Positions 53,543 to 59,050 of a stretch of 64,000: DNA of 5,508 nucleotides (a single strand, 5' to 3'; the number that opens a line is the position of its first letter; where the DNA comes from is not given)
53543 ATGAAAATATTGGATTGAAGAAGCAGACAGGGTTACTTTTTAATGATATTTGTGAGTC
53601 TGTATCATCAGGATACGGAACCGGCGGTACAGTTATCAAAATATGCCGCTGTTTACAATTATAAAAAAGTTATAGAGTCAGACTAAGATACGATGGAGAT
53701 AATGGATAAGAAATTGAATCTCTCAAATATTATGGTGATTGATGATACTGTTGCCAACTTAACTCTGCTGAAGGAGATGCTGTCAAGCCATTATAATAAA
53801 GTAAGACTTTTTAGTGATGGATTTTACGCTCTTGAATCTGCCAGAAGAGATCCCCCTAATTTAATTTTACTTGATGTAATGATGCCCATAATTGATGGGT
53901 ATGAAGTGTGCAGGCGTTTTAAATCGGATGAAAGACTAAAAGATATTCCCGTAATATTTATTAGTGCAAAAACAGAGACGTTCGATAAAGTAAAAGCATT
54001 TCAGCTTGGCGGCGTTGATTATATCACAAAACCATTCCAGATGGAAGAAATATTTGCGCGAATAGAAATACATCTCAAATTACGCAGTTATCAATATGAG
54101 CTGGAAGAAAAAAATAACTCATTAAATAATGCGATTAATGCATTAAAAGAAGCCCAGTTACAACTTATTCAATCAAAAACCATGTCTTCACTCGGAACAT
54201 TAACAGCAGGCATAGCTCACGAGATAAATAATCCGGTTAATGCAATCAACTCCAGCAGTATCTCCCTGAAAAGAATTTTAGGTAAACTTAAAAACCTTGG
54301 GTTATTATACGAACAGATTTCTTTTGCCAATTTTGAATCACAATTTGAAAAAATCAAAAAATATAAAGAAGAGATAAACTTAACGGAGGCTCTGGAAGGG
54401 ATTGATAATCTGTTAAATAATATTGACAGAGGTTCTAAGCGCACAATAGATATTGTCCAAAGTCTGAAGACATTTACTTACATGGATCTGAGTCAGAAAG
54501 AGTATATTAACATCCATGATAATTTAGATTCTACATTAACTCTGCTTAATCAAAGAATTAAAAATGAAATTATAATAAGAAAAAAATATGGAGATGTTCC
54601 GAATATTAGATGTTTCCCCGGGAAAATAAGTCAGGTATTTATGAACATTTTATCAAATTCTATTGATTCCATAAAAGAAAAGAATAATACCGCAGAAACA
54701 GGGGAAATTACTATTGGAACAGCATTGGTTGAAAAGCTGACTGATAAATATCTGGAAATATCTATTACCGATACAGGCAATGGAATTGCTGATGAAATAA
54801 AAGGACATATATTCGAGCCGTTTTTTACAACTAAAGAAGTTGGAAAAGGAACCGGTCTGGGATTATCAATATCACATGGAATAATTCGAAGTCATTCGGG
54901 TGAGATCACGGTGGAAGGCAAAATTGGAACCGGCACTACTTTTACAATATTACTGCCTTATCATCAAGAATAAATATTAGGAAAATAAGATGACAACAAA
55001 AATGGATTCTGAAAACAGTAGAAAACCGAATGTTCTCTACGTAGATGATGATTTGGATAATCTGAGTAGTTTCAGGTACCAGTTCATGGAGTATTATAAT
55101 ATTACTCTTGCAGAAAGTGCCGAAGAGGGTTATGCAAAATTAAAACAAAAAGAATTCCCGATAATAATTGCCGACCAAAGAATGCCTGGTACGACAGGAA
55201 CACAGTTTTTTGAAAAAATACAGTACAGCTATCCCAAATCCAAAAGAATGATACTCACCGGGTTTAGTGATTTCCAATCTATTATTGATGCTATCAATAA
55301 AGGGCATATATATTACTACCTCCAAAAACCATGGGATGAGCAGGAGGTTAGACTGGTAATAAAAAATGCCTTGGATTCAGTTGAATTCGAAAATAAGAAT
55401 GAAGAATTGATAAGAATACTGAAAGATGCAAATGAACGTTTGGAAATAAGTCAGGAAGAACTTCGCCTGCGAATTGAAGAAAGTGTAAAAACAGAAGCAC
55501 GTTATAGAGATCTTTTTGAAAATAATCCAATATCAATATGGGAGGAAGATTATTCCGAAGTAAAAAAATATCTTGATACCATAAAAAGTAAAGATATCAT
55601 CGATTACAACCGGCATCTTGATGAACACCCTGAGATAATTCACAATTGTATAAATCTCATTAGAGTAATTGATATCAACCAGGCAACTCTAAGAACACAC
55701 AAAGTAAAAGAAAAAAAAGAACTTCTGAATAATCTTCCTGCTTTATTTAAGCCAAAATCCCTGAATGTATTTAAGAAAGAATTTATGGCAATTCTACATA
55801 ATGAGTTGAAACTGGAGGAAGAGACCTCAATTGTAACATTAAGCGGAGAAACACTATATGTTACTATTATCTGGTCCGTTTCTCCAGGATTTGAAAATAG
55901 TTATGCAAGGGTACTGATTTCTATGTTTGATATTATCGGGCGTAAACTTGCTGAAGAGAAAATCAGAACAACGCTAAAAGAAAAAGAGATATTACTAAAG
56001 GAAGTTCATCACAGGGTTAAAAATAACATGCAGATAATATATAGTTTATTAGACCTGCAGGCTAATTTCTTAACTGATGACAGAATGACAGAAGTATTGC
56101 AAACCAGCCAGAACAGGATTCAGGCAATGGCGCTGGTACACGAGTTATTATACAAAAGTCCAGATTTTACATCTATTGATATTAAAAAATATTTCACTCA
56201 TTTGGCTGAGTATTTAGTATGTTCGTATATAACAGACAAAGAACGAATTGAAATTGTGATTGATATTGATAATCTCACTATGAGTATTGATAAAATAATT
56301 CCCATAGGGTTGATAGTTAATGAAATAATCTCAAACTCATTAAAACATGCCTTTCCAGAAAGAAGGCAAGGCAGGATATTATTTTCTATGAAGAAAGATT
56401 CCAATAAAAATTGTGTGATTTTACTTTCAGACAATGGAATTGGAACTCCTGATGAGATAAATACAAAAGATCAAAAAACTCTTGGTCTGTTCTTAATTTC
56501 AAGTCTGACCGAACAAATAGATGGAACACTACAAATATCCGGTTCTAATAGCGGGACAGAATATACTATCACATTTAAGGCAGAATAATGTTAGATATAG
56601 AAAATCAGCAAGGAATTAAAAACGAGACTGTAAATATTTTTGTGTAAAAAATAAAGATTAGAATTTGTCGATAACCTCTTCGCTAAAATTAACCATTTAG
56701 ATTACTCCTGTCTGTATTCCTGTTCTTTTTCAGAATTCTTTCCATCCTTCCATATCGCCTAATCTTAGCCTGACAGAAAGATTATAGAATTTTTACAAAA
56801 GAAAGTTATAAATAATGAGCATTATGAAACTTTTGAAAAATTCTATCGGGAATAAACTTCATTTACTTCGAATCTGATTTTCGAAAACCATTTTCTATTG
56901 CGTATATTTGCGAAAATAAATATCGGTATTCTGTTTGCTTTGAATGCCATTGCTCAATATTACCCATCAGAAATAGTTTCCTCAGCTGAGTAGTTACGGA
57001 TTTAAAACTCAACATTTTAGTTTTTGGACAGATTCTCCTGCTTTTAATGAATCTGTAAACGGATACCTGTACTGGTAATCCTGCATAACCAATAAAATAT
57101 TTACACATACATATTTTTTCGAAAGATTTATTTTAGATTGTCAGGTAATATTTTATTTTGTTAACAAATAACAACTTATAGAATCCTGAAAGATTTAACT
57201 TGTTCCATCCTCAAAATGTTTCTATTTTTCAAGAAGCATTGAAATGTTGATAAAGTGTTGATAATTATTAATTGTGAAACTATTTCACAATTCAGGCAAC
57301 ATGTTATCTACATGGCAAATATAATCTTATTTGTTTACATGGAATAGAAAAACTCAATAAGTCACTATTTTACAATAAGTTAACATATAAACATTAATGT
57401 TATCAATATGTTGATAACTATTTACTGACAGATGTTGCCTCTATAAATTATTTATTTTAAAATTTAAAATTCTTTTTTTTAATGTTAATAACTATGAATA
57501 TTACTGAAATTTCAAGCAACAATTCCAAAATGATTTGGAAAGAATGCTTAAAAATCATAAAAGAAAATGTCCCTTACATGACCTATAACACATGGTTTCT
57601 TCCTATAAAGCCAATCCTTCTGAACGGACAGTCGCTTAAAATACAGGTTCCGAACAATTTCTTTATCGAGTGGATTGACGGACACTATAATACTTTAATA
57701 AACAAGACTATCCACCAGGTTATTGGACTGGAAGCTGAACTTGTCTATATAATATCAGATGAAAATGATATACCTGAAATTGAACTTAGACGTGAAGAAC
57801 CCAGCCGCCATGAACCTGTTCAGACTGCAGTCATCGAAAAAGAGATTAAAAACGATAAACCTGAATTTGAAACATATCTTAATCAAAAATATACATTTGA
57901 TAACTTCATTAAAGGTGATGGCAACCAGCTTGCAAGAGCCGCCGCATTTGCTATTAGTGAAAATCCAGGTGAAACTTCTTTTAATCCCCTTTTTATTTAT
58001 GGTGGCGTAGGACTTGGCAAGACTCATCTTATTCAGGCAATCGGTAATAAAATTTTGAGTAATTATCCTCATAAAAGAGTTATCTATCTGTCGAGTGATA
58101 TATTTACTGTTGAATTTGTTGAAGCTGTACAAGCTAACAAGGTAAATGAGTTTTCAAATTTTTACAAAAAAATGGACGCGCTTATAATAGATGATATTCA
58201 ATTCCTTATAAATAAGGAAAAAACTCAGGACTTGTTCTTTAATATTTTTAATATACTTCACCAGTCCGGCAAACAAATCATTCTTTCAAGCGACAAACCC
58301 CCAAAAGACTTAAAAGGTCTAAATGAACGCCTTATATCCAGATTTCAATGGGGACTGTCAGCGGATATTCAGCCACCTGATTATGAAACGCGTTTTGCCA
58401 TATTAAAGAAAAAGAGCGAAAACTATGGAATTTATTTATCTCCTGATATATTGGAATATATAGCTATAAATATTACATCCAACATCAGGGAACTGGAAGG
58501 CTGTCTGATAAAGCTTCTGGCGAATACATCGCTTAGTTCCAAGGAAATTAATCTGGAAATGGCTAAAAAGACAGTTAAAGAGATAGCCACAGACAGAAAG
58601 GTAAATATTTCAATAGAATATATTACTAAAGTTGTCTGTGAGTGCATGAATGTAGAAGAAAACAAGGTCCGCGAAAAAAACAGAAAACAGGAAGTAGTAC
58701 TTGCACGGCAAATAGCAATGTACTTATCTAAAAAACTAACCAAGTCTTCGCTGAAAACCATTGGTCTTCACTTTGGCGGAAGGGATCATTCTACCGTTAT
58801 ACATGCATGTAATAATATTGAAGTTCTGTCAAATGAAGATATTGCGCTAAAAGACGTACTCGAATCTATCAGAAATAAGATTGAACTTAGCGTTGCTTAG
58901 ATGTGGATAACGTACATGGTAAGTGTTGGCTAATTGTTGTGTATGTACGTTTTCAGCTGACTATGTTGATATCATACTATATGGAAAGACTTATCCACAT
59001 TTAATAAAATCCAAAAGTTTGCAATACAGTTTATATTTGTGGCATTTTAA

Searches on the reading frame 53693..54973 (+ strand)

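Call 58: search_protein_families(library=pfam, proteins=[window:53693-54973:+], max_evalue=0.01)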
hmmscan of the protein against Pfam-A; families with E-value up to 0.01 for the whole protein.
window:53693-54973:+ (426 aa): 3 families
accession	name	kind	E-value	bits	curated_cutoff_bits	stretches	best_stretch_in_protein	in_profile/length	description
PF00072.30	Response_reg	-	9.7e-27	93.8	30.2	1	13-125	1-111/111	Response regulator receiver domain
PF02518.31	HATPase_c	-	1e-22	81.1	26.4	1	311-423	5-109/111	Histidine kinase-, DNA gyrase B-, and HSP90-like ATPase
PF00512.31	HisKA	-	3e-05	24.4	26.9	1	167-194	2-29/66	His Kinase A (phospho-acceptor) domain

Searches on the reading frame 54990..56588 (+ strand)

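Call 58: search_protein_families(library=pfam, proteins=[window:54990-56588:+], max_evalue=0.01)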
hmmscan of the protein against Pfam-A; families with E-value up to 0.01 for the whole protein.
window:54990-56588:+ (532 aa): 5 families
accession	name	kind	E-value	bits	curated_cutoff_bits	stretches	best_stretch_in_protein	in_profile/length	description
PF07568.18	HisKA_2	-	2.1e-27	95.5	22.3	1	338-413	1-76/76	Histidine kinase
PF00072.30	Response_reg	-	6e-16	59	30.2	1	15-123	1-109/111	Response regulator receiver domain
PF02518.31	HATPase_c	-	6.7e-09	36.6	26.4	1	438-531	5-109/111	Histidine kinase-, DNA gyrase B-, and HSP90-like ATPase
PF07536.20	HWE_HK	-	1.8e-07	32.3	22.8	1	338-390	1-51/83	HWE histidine kinase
PF13581.12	HATPase_c_2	-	2.5e-07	31.2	27.4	1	434-527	27-125/127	Histidine kinase-like ATPase domain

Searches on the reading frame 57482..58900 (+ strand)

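Call 58: search_protein_families(library=pfam, proteins=[window:57482-58900:+], max_evalue=0.01)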
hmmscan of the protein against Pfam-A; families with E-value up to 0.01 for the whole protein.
window:57482-58900:+ (472 aa): 9 families
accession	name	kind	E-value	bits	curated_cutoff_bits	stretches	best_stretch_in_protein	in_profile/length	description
PF00308.24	Bac_DnaA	-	7.1e-69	231.6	23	1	133-294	1-161/162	Bacterial DnaA ATPAse domain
PF08299.17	Bac_DnaA_C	-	8.8e-29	99.8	31.5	1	378-446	1-69/69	Bacterial dnaA protein helix-turn-helix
PF11638.13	DnaA_N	-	5.9e-16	58.4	24.6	1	18-76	3-62/65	DnaA N-terminal domain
PF01695.23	IstB_IS21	-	1.4e-06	28.5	24.1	1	170-273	95-195/238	IstB-like ATP binding protein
PF00004.35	AAA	-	0.00049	21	21.2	1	171-254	2-90/131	ATPase family associated with various cellular activities (AAA)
PF01637.24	ATPase_2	-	0.00069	19.9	33.2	1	164-289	17-136/225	ATPase domain predominantly from Archaea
PF13173.12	AAA_14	-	0.00082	19.8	27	1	168-247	3-79/129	AAA domain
PF03969.22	AFG1_ATPase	-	0.00093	18.7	27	0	152-186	46-80/361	AFG1-like ATPase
PF13401.12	AAA_22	-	0.0041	17.9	27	0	170-204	8-33/130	AAA domain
